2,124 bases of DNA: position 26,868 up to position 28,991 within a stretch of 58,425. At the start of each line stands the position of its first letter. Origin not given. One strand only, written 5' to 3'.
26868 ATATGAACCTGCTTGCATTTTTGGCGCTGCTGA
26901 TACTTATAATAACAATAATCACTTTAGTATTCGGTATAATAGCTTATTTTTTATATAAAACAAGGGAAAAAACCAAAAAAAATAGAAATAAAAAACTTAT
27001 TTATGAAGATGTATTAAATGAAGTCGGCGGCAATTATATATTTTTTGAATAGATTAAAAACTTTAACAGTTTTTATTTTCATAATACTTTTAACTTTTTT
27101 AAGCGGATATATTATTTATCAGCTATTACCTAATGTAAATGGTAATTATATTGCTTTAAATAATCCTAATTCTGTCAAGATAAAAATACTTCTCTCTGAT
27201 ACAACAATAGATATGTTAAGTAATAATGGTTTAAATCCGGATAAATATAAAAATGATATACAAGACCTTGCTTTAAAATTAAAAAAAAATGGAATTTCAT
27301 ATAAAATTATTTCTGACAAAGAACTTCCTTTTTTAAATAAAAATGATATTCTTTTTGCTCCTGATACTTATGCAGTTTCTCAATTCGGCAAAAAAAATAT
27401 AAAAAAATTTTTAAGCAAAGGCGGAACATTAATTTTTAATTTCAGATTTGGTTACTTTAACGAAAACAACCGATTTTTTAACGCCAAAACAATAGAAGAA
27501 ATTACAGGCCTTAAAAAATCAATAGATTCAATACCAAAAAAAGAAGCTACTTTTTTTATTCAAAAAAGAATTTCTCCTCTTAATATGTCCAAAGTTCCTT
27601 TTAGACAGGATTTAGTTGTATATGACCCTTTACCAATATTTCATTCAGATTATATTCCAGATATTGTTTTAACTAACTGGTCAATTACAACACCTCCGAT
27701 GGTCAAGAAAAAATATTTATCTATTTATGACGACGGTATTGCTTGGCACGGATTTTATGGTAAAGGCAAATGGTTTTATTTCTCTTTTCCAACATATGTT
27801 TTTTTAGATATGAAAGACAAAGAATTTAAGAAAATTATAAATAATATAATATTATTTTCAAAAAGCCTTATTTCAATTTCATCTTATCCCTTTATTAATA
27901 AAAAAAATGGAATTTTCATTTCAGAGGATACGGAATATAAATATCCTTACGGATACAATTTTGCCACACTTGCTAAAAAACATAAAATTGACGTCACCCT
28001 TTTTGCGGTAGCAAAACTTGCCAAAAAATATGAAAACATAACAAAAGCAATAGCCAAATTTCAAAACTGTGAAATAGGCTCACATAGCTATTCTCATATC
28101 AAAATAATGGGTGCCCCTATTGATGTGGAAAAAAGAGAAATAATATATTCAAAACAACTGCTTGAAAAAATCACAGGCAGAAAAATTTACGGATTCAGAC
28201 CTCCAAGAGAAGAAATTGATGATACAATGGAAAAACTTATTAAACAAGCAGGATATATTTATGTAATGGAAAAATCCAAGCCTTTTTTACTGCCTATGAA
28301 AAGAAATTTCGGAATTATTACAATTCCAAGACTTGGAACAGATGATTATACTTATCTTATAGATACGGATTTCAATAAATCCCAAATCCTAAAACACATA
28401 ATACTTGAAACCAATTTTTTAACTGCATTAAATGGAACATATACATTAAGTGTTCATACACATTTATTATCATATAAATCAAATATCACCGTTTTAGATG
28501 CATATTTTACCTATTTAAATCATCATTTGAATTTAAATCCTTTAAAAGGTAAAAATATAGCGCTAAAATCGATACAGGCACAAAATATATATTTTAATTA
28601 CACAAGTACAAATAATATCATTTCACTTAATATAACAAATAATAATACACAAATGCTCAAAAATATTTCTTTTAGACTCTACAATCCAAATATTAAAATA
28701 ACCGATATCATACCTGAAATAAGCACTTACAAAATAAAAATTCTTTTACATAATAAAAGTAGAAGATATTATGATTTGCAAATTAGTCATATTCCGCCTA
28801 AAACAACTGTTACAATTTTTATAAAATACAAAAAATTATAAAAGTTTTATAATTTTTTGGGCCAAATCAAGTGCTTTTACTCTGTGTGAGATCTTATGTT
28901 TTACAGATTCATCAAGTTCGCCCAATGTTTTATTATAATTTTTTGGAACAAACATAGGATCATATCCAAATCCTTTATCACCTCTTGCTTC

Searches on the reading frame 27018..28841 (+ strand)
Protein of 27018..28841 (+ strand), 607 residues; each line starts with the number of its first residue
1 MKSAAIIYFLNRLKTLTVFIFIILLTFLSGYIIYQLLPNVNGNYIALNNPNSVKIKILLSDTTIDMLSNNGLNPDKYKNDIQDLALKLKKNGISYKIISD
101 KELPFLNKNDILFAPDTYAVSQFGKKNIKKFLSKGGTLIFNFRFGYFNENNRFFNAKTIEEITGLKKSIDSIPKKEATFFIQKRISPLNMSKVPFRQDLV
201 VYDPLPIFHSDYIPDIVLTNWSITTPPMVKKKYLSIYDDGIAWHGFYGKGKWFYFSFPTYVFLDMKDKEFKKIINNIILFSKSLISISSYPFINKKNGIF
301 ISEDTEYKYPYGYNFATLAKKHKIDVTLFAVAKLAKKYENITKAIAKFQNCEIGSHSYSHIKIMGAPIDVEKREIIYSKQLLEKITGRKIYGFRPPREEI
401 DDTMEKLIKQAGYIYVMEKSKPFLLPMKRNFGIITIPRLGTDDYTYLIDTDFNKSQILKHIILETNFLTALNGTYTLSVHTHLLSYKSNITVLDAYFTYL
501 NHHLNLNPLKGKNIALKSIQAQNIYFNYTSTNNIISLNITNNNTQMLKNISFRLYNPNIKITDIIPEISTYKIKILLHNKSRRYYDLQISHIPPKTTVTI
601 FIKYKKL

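Call 4: search_protein_families(library=pfam, proteins=[window:27018-28841:+], max_evalue=0.01)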
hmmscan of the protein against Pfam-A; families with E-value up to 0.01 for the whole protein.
window:27018-28841:+ (607 aa): 2 families
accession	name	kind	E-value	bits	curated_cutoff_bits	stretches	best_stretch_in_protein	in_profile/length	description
PF01522.26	Polysacc_deac_1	-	2.1e-16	60.4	23.1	1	317-415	26-123/124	Polysaccharide deacetylase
PF08532.16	Glyco_hydro_42M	-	2e-06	27.9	25.8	1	77-176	28-129/207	Beta-galactosidase trimerisation domain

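Call 5: search_protein_families(library=ncbifam, proteins=[window:27018-28841:+], max_evalue=0.01)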
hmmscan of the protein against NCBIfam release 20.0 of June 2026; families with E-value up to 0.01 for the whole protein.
window:27018-28841:+ (607 aa): 7 families
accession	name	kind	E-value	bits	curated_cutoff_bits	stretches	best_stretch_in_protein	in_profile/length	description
TIGR02764.1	spore_ybaN_pdaB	equivalog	1.9e-13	50.6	237.4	1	318-417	27-125/191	polysaccharide deacetylase family sporulation protein PdaB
TIGR03006.1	pepcterm_polyde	equivalog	5.6e-10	38.8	276.2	1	318-415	42-141/272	XrtA system polysaccharide deacetylase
TIGR03212.1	uraD_N-term-dom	equivalog_domain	2.6e-08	33.3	424.6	1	319-503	86-276/297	allantoinase PuuE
TIGR02884.1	spore_pdaA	equivalog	7.4e-08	32.4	298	1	295-416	35-156/224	delta-lactam-biosynthetic de-N-acetylase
NF045821.1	PgAcgDacpgdA1_Bac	equivalog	4e-07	29.2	400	1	319-404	110-194/282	peptidoglycan-N-acetylglucosamine deacetylase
TIGR02873.1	spore_ylxY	hypoth_equivalog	2.7e-06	26.8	391.5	1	318-404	106-191/268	probable sporulation protein, polysaccharide deacetylase family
TIGR04243.1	nodulat_NodB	equivalog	0.0031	17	240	1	317-390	22-94/197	chitooligosaccharide deacetylase NodB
